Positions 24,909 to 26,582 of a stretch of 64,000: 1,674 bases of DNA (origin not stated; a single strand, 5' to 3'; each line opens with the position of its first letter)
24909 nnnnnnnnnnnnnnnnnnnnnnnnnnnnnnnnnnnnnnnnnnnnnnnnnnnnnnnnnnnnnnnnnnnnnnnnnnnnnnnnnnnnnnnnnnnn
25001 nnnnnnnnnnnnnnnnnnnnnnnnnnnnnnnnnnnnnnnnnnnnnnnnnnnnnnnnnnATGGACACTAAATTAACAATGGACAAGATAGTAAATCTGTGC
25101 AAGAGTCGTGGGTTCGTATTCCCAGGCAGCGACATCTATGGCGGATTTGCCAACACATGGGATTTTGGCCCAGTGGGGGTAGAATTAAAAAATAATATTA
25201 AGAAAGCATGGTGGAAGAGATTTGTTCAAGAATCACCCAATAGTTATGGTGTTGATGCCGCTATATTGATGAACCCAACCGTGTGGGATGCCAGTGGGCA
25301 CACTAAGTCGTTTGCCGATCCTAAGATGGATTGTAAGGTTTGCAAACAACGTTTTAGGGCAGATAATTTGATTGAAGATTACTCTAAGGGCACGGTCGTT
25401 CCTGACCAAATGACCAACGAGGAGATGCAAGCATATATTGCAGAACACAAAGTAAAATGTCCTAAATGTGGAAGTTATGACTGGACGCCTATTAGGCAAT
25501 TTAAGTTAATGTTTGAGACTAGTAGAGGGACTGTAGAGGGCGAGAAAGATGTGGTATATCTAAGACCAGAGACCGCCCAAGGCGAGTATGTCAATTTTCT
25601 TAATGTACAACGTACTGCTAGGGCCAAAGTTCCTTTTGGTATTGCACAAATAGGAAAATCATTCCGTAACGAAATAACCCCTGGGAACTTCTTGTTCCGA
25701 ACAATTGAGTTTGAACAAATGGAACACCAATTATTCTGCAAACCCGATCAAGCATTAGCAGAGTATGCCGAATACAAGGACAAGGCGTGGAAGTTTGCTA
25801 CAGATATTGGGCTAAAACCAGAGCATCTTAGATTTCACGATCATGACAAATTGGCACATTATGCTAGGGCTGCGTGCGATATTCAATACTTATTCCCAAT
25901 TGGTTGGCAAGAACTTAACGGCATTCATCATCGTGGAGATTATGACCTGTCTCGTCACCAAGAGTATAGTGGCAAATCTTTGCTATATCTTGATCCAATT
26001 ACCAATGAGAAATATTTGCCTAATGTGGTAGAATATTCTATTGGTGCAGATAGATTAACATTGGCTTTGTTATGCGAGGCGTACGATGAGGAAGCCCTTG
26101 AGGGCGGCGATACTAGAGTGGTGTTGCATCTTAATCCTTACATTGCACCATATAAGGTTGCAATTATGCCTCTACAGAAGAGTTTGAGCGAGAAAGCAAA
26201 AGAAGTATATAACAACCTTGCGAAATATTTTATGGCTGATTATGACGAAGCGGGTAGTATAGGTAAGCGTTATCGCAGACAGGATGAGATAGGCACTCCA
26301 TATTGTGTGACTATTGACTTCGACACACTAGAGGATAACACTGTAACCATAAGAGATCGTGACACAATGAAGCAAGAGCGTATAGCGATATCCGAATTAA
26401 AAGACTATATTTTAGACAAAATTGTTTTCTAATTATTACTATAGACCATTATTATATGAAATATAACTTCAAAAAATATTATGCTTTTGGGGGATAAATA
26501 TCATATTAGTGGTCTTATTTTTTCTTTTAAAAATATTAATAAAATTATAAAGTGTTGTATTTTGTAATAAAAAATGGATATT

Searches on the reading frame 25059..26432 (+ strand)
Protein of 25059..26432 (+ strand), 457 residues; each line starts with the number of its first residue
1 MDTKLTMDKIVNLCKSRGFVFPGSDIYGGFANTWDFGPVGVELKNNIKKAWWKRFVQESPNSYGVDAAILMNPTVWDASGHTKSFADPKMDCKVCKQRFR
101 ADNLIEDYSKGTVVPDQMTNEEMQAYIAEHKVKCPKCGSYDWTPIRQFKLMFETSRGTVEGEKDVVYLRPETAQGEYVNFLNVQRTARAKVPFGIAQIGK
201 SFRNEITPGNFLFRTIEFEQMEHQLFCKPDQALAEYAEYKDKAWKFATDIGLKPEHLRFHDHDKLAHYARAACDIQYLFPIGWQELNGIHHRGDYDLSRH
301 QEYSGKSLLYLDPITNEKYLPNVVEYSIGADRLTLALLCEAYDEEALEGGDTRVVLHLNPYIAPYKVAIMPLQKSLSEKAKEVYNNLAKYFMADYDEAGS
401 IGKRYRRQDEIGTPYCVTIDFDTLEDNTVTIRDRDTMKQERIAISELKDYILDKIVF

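Call 62: search_protein_families(library=pfam, proteins=[window:25059-26432:+], max_evalue=0.00001)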
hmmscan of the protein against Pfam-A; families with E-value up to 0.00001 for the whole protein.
window:25059-26432:+ (457 aa): 2 families
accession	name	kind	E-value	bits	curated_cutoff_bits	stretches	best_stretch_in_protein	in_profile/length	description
PF03129.25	HGTP_anticodon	-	4.3e-25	88.1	21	1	366-453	1-93/94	Anticodon binding domain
PF00587.30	tRNA-synt_2b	-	4.8e-09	37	29.3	1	162-336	6-174/179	tRNA synthetase class II core domain (G, H, P, S and T)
